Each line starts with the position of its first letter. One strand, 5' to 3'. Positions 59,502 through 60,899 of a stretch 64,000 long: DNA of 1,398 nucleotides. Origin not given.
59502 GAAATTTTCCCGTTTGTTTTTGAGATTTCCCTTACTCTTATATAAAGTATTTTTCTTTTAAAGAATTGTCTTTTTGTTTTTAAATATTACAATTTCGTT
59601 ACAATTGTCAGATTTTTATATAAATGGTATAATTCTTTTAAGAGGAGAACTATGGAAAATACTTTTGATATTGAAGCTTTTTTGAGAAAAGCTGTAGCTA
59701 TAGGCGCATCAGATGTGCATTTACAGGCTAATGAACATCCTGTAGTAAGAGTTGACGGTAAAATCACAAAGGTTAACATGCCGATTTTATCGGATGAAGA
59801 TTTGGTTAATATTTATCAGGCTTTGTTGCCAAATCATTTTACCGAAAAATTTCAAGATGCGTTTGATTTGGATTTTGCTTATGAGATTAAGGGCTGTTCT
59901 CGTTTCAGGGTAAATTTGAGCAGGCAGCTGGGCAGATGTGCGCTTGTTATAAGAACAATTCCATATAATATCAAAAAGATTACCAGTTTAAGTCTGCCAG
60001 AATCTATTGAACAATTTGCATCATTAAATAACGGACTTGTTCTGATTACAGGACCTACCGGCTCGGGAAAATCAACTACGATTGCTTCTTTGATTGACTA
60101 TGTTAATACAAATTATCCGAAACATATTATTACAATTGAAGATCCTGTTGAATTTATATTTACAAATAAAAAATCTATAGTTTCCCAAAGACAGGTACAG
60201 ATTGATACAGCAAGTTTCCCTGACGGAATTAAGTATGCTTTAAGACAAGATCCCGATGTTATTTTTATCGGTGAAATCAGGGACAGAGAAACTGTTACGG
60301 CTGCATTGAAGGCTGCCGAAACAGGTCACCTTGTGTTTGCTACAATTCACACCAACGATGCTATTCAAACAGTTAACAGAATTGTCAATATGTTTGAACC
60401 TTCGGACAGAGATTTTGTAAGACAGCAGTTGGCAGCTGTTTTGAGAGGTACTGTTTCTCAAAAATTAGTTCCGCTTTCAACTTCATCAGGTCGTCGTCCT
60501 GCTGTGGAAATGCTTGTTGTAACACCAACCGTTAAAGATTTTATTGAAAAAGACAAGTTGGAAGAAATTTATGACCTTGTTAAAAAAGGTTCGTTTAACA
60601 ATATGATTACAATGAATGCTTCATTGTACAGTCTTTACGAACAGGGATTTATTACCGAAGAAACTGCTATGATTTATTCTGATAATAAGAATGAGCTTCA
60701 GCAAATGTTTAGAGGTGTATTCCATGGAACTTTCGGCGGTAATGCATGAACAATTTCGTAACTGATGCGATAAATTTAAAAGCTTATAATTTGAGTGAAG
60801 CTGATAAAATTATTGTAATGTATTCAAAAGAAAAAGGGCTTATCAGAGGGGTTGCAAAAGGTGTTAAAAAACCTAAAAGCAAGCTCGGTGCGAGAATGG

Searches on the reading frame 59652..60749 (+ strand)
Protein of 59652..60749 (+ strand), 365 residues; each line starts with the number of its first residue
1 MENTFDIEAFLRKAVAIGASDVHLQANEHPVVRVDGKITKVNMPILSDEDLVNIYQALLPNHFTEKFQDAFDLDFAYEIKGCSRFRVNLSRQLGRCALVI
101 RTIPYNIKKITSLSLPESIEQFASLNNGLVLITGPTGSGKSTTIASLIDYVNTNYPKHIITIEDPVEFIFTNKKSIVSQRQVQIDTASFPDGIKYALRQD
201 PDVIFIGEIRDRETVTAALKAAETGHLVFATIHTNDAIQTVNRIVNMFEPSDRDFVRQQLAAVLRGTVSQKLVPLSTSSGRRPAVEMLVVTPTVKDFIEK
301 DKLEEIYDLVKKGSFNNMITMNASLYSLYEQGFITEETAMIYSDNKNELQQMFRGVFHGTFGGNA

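Call 71: search_protein_families(library=pfam, proteins=[window:59652-60749:+], max_evalue=0.0001)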
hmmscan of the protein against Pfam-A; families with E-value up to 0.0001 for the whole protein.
window:59652-60749:+ (365 aa): 1 family
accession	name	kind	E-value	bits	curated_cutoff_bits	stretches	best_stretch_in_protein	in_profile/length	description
PF00437.27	T2SSE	-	1.2e-49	169.3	24.9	1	7-348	12-336/370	Type II/IV secretion system protein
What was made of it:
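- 59652..60749 (+): T2SSE-family pilus/secretion ATPase (365 aa). Call 71: PF00437 169 bits.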
